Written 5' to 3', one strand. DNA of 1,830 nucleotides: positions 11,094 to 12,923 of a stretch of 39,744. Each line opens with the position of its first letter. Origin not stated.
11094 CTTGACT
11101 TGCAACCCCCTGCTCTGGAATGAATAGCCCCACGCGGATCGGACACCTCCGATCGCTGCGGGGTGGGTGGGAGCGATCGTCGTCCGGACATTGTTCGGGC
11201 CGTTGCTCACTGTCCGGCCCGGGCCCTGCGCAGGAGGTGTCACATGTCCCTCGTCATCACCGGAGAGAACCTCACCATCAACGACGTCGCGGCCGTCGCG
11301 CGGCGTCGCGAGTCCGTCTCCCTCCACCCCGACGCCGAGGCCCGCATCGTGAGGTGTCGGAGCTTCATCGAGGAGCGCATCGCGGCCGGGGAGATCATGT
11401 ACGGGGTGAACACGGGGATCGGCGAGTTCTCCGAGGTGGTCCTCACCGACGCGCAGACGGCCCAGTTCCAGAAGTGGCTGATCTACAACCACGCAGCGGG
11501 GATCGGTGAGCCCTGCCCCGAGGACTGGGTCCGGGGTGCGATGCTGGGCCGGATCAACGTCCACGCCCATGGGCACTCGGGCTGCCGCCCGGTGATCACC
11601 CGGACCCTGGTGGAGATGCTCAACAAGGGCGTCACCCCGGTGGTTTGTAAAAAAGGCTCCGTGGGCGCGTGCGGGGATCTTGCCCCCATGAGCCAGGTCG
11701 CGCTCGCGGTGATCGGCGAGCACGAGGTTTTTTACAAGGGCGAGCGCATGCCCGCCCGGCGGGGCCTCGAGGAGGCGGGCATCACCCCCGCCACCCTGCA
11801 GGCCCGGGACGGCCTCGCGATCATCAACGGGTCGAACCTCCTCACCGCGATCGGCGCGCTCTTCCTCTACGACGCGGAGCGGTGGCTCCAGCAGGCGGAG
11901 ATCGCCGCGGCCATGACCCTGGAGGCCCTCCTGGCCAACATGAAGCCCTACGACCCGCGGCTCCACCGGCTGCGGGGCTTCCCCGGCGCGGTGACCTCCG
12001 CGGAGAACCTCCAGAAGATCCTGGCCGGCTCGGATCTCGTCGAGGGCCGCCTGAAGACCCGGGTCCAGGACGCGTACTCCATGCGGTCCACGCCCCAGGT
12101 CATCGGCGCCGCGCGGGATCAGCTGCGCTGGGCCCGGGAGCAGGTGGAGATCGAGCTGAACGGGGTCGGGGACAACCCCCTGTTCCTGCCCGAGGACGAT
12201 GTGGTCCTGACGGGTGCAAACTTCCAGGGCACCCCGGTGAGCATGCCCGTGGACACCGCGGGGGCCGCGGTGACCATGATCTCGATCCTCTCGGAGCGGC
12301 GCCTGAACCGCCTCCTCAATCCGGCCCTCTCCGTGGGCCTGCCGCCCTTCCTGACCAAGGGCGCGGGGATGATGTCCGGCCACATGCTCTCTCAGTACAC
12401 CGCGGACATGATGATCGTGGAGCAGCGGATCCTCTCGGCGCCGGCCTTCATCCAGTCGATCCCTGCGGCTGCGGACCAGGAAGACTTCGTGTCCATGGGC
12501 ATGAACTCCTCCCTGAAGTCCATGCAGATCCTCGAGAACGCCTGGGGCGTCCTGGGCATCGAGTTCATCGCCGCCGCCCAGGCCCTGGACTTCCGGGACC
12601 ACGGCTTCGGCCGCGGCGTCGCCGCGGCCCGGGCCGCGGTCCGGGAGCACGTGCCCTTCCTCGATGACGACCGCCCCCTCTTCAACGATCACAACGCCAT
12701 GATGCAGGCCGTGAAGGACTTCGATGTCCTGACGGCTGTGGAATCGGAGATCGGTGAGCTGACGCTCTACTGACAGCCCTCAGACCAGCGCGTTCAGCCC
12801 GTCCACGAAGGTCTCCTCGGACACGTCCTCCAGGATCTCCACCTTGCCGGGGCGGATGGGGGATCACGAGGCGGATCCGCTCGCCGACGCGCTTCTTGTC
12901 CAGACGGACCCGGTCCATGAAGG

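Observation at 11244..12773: MIO-family ammonia-lyase with Ala-Cys-Gly instead of Ala-Ser-Gly, unusual selectivity residues, and an AT-only inverted repeat bracketing the MIO-loop codons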

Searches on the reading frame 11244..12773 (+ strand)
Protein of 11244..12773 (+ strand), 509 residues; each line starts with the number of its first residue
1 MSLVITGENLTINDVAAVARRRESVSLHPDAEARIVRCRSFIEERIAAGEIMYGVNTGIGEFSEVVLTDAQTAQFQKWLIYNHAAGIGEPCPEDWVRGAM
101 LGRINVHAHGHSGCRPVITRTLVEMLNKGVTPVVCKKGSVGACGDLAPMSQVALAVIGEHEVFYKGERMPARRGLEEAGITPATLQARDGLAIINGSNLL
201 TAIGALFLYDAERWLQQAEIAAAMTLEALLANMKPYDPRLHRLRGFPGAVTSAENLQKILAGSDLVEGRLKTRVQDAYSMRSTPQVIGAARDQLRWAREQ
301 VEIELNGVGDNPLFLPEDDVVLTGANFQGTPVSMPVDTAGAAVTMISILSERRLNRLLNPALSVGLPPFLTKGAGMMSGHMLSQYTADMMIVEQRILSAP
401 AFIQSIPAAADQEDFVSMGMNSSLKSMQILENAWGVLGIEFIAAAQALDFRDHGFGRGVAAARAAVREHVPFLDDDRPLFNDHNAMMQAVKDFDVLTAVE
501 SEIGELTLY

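Call 5: search_protein_families(library=ncbifam, proteins=[window:11244-12773:+], max_evalue=0.001)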
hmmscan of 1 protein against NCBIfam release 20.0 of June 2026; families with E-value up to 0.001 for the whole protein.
window:11244-12773:+ (509 aa): 8 families
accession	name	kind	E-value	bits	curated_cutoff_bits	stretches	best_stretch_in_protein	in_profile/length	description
NF006871.0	PRK09367.1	subfamily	1.4e-163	545.2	524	1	2-501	3-503/505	histidine ammonia-lyase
TIGR01225.1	hutH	equivalog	5e-156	520.1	539.15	1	4-501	2-500/506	histidine ammonia-lyase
TIGR03832.1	Tyr_2_3_mutase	equivalog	2.9e-115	385.7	501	1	5-489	1-506/507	tyrosine 2,3-aminomutase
TIGR04475.1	Phe_D_beta_mut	equivalog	1e-104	351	800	1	4-484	3-503/510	phenylalanine aminomutase (D-beta-phenylalanine forming)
NF053541.1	FlxA_rubin_TAL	equivalog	9.3e-98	327.8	700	1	11-491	2-497/498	flexirubin biosynthesis tyrosine ammonia-lyase FlxA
TIGR01226.1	phe_am_lyase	equivalog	1.5e-70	238.3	519.15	1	4-452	34-502/680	phenylalanine ammonia-lyase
NF041222.1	BagA_FevW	exception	7.4e-68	229.4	1000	1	5-492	3-516/529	bagremycin/ferroverdin biosynthesis tyrosine ammonia-lyase BagA/FevW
TIGR04473.1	taxol_Phe_23mut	exception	6.9e-51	173.3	1250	1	9-502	34-544/687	phenylalanine aminomutase (L-beta-phenylalanine forming)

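Call 6: search_protein_families(library=pfam, proteins=[window:11244-12773:+], max_evalue=0.001)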
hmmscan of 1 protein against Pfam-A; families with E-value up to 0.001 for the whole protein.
window:11244-12773:+ (509 aa): 1 family
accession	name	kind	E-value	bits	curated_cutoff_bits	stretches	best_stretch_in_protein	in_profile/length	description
PF00221.24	Lyase_aromatic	-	1.2e-166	555.4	27.3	1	10-468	1-466/466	Aromatic amino acid lyase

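Call 7: search_solved_structures(query=window:11244-12773:+, show_alignments=3)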
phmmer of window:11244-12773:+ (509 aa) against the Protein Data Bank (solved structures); distinct sequences matched with E-value up to 0.001: 39.
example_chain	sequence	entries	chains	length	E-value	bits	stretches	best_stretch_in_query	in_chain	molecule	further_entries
7tqr_A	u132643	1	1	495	4.5e-94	318.9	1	4-486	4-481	Probable histidine ammonia-lyase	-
2rjr_A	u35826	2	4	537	3.3e-88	299.6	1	4-502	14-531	Tyrosine aminomutase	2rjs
2ohy_A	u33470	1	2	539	3.3e-88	299.6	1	4-502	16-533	Tyrosine aminomutase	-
2qve_A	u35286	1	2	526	3.5e-88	299.5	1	5-502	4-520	Tyrosine Aminomutase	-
3kdz_A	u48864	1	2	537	1.1e-87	297.9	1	4-502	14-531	Histidine ammonia-lyase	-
3kdy_A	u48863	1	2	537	2.4e-87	296.7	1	4-502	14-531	Histidine ammonia-lyase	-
1gkm_B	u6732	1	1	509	2.8e-87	296.5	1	12-482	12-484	Histidine ammonia-lyase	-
1gkj_A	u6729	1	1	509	1e-86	294.7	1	12-482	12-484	HISTIDINE AMMONIA-LYASE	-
1gk3_A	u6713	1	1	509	4.2e-86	292.6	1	12-482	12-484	HISTIDINE AMMONIA-LYASE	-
1eb4_A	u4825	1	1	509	4.7e-86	292.5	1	12-482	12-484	HISTIDINE AMMONIA-LYASE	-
1gk2_A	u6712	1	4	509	6.3e-86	292.1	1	12-482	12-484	HISTIDINE AMMONIA-LYASE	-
1b8f_A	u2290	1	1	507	4.8e-84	285.8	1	12-482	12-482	Histidine ammonia-lyase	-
3unv_A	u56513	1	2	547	7.4e-76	258.9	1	5-490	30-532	AdmH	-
6v6h_A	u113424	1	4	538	2.2e-75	257.3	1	3-483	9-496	Histidine ammonia-lyase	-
6s7j_A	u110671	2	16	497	7.3e-62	212.7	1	2-494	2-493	Uncharacterized protein | ergothionase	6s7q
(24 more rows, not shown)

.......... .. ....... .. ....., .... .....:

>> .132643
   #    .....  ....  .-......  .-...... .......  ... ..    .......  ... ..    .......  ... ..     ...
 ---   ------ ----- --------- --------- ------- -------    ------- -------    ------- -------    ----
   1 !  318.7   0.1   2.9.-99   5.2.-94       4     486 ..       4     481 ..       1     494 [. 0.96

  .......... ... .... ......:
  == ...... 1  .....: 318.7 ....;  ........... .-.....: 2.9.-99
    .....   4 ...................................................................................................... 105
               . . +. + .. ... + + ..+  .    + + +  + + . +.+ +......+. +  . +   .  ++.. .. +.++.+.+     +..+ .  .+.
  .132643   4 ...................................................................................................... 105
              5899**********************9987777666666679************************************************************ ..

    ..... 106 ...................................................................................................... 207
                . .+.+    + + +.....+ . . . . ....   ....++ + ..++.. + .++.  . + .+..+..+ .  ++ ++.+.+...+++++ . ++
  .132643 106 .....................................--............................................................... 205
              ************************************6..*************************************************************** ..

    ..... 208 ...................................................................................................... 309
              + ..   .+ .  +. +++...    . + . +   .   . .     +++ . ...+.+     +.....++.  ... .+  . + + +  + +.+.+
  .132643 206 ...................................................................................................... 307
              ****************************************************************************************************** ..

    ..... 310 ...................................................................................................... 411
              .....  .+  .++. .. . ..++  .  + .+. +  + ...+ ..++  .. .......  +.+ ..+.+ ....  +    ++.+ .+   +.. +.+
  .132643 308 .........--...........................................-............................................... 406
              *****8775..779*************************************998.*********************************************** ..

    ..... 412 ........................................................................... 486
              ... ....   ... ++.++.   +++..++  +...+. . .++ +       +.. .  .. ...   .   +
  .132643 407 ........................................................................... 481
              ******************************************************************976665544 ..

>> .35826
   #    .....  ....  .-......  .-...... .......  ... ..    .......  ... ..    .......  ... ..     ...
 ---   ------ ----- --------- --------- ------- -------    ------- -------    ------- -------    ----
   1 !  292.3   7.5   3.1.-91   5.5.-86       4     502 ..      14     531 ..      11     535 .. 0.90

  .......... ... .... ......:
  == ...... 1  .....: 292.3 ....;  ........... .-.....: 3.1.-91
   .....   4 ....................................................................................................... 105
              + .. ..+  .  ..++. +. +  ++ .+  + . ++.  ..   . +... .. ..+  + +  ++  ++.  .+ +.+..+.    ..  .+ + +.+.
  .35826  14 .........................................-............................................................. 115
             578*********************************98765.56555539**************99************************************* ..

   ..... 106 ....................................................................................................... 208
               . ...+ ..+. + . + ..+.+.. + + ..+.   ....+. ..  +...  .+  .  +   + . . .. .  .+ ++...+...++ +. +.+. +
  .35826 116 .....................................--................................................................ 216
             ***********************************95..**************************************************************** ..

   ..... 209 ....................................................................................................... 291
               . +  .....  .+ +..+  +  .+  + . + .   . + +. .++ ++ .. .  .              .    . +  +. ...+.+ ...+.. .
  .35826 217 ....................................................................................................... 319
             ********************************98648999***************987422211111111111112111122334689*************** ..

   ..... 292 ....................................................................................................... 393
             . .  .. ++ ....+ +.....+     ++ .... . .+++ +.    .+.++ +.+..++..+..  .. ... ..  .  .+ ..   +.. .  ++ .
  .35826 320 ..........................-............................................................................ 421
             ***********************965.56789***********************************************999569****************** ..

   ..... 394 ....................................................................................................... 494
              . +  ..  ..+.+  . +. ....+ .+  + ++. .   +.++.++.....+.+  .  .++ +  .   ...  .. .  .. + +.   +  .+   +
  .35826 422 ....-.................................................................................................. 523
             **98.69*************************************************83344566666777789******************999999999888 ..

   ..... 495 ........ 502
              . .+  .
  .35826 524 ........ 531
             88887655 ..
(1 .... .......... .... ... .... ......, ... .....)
